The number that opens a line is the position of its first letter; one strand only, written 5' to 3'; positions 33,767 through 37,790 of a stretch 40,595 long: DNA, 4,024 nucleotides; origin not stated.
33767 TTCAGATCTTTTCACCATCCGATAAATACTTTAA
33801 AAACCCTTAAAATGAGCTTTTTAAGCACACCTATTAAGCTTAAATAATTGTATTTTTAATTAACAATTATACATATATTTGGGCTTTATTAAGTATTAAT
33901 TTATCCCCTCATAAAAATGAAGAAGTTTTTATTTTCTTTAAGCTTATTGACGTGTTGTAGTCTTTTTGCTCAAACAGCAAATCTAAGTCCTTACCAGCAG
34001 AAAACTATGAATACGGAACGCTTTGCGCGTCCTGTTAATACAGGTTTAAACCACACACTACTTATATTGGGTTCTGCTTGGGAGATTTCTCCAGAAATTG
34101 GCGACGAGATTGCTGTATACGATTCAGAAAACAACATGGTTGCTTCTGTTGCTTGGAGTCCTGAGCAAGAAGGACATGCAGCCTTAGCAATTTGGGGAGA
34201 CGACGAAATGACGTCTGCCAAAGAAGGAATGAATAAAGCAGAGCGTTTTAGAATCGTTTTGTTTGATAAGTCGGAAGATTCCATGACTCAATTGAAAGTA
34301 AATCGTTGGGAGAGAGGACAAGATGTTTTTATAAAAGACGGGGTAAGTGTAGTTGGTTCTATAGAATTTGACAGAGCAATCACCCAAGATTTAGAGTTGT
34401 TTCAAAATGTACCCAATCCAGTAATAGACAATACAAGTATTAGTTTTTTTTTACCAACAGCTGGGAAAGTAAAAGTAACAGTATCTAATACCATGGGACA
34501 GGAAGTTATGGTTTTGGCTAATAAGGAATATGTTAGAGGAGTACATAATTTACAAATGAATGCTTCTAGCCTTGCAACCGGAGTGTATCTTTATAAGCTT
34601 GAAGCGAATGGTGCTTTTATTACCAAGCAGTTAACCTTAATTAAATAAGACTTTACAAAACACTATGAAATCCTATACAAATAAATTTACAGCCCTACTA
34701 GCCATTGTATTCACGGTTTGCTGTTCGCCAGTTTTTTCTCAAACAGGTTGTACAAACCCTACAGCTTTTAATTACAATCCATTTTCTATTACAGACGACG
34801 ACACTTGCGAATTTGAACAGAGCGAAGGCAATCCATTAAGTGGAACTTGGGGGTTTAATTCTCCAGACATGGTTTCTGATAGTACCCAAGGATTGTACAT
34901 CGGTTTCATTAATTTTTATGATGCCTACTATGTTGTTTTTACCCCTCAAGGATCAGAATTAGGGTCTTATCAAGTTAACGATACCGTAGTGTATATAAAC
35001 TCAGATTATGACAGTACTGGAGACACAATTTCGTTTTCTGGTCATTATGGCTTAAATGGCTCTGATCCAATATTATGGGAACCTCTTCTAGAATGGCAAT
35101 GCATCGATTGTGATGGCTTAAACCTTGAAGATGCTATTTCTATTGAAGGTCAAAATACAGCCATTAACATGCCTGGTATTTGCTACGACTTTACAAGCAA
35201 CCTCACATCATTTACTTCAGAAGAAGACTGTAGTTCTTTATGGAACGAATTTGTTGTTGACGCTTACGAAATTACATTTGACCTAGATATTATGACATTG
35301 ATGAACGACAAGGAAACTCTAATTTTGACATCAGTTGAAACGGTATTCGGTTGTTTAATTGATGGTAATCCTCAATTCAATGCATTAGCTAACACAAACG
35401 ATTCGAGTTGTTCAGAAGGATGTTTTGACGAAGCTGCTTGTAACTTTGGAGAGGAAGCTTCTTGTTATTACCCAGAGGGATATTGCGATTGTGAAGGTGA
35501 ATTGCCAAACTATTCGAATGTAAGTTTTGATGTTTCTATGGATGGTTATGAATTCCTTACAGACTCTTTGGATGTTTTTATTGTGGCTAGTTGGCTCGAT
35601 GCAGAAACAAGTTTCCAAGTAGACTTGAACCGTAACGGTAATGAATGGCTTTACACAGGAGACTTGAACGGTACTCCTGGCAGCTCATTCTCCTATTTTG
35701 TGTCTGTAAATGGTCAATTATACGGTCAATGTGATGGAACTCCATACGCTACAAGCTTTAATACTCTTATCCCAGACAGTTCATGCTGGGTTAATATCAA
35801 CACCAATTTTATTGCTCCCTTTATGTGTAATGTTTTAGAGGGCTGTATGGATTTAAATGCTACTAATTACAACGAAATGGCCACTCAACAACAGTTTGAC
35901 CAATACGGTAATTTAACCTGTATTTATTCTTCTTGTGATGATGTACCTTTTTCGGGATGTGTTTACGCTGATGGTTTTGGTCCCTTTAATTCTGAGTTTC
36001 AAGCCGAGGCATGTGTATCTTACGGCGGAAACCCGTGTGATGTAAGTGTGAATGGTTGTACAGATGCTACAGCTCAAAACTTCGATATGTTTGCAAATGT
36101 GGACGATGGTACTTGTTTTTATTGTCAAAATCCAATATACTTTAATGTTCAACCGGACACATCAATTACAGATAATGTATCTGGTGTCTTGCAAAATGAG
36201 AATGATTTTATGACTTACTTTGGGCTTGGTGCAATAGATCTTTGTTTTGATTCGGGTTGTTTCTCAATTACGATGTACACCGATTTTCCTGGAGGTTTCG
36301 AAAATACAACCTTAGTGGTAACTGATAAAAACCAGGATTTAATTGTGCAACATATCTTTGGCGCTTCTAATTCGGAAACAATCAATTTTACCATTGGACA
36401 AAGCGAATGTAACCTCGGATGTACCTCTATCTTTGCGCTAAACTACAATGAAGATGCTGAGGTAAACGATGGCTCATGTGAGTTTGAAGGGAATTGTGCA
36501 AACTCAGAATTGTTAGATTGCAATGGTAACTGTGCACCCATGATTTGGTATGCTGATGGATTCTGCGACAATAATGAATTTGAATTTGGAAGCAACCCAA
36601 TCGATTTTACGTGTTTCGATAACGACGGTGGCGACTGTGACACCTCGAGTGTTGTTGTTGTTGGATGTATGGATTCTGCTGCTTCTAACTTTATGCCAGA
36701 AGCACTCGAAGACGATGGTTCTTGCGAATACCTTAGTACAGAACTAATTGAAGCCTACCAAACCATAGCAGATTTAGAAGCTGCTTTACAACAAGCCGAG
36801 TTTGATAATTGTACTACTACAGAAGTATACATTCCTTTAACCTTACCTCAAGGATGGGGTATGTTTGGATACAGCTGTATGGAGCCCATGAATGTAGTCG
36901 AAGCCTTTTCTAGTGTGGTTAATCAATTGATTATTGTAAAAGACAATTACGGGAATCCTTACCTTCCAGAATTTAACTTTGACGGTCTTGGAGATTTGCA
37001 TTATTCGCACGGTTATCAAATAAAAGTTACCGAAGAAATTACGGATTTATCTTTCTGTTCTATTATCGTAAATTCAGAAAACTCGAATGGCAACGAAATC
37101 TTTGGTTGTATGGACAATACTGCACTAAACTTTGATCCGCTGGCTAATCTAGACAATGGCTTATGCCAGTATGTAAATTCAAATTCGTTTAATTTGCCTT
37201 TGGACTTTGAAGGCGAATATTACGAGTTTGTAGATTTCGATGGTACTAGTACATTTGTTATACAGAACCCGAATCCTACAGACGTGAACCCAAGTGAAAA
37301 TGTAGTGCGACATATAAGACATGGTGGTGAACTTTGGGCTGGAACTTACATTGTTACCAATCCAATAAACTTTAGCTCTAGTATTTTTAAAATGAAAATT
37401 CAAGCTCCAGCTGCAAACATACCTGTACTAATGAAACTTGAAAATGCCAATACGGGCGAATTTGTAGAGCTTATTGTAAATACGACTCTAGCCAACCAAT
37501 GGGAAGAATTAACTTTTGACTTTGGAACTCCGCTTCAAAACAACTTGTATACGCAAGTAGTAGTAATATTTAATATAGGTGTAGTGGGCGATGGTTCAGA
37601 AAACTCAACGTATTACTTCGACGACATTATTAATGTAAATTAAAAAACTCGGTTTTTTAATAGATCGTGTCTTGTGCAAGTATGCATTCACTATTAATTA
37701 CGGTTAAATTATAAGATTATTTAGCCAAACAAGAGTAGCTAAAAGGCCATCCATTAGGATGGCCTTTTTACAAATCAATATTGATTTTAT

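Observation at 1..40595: Eight-gene locus of secreted proteins built by shuffling a few unassigned modules: candidate T9SS-linked surface scaffold or adhesion system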

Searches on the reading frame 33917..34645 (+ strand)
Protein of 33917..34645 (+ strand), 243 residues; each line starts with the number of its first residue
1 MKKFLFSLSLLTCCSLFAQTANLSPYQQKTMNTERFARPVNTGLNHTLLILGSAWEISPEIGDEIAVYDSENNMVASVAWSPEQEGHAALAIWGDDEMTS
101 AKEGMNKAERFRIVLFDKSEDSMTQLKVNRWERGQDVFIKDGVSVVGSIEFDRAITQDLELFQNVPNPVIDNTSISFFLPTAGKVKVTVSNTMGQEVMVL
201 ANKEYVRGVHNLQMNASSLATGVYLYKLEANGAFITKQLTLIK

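Call 5: search_protein_families(library=pfam, proteins=[window:33917-34645:+], max_evalue=0.01)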
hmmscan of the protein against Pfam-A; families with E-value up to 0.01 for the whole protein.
window:33917-34645:+ (243 aa): 2 families
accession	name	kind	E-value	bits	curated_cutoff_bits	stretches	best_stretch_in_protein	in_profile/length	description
PF18962.6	Por_Secre_tail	-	2.5e-09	37.7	27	1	166-239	3-73/75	Secretion system C-terminal sorting domain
PF13860.13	FlgD_ig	-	0.00073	19.9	27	0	181-231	21-76/79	FlgD Ig-like domain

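Call 7: search_protein_families(library=ncbifam, proteins=[window:33917-34645:+], max_evalue=0.01)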
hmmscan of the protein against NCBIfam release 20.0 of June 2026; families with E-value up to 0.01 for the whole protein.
window:33917-34645:+ (243 aa): 3 families
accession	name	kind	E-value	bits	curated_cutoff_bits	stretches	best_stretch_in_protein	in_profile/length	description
TIGR04183.1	Por_Secre_tail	domain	1.6e-09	37.6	23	1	166-239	3-69/72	T9SS type A sorting domain-containing protein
NF052323.1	T9SSA_dep_M6i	equivalog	2.1e-07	29.3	600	1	160-231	951-1027/1043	T9SS-dependent M6-like inactivated metalloprotease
NF038113.1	T9SSA_dep_M36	equivalog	1.9e-05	23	885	1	160-239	791-866/869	T9SS-dependent M36 family metallopeptidase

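Call 15: find_encoding_contigs(protein=window:33917-34645:+, flank=10000, max_places=6)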
Protein window:33917-34645:+ (243 aa): 4 contigs read that carry it; 3 places shown.
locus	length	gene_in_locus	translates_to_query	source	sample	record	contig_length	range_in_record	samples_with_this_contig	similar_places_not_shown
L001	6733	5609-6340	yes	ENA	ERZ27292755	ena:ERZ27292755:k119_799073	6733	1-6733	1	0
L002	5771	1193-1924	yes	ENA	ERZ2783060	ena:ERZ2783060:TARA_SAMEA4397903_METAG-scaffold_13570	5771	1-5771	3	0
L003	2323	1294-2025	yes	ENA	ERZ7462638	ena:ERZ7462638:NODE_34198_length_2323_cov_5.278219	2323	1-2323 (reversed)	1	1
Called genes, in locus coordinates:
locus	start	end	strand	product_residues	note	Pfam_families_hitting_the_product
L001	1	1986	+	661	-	?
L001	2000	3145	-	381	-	PF05834:Lycopene_cycl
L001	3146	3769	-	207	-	PF04240:Caroten_synth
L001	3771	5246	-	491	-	PF00070:Pyr_redox (faint), PF00890:FAD_binding_2 (faint), PF01266:DAO (weak), PF01593:Amino_oxidase, PF03486:HI0933_like (weak), PF06100:MCRA (faint), PF12831:FAD_oxidored (weak), PF13450:NAD_binding_8, +1 more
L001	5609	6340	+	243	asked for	PF18962:Por_Secre_tail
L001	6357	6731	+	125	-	?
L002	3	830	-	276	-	?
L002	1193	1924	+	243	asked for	PF18962:Por_Secre_tail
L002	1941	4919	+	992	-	-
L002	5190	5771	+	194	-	?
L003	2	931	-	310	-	?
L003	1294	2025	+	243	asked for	PF18962:Por_Secre_tail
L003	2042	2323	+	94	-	?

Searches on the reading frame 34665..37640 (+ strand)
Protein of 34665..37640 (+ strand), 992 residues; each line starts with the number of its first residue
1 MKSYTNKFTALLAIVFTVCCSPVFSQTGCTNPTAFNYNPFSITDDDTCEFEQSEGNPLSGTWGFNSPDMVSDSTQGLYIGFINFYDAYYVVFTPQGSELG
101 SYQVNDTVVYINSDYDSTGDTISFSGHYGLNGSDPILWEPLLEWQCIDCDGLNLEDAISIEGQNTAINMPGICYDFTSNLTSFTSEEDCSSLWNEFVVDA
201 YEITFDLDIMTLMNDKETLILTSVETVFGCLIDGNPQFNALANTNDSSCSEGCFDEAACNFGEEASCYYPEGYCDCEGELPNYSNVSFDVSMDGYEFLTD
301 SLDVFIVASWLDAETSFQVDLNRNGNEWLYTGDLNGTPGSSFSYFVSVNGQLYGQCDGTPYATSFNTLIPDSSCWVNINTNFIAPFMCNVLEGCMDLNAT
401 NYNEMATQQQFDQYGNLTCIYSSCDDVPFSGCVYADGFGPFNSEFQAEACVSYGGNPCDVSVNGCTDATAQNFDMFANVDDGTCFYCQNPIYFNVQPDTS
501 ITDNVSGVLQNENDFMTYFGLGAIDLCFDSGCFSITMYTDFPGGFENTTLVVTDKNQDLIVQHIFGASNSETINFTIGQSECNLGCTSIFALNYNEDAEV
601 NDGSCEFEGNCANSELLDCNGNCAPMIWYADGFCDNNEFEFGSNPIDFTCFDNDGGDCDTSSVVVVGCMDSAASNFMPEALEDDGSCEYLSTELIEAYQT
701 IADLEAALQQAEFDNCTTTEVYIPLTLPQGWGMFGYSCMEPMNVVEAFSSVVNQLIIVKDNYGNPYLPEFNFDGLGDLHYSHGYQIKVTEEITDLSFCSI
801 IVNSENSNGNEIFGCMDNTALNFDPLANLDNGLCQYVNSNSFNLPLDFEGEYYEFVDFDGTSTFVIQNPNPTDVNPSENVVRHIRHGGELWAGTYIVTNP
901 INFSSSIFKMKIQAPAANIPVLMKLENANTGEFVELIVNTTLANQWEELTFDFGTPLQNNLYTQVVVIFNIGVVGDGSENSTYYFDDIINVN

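Call 5: search_protein_families(library=pfam, proteins=[window:34665-37640:+], max_evalue=0.01)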
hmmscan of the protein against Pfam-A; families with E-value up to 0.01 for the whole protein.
window:34665-37640:+ (992 aa): 0 families

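Call 7: search_protein_families(library=ncbifam, proteins=[window:34665-37640:+], max_evalue=0.01)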
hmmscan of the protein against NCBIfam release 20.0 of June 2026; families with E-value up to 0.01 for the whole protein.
window:34665-37640:+ (992 aa): 0 families

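Call 18: search_solved_structures(query=window:34665-37640:+, max_evalue=1)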
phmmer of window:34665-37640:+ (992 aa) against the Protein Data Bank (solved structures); distinct sequences matched with E-value up to 1: 1.
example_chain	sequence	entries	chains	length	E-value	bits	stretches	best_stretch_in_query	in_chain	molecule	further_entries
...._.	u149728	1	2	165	4.3e-07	31.5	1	842-956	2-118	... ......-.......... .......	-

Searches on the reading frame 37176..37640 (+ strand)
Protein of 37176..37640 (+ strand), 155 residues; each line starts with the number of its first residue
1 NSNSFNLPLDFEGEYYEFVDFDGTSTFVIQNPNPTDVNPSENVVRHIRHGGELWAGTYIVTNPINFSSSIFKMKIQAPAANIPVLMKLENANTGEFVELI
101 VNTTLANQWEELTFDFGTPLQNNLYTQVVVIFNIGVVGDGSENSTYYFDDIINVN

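Call 16: search_protein_families(library=pfam, proteins=[window:37176-37640:+], max_evalue=10)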
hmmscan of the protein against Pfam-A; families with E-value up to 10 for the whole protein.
seq(155 aa): 0 families

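Call 53: search_solved_structures(query=window:37188-37640:+, max_evalue=1, show_alignments=1)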
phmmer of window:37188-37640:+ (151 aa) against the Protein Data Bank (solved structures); distinct sequences matched with E-value up to 1: 2.
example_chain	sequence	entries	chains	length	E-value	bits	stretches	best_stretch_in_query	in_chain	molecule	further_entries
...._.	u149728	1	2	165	3.8e-08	36.6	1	1-115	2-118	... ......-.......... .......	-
1ciy_A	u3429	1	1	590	0.57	13.3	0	25-84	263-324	CRYIA(A)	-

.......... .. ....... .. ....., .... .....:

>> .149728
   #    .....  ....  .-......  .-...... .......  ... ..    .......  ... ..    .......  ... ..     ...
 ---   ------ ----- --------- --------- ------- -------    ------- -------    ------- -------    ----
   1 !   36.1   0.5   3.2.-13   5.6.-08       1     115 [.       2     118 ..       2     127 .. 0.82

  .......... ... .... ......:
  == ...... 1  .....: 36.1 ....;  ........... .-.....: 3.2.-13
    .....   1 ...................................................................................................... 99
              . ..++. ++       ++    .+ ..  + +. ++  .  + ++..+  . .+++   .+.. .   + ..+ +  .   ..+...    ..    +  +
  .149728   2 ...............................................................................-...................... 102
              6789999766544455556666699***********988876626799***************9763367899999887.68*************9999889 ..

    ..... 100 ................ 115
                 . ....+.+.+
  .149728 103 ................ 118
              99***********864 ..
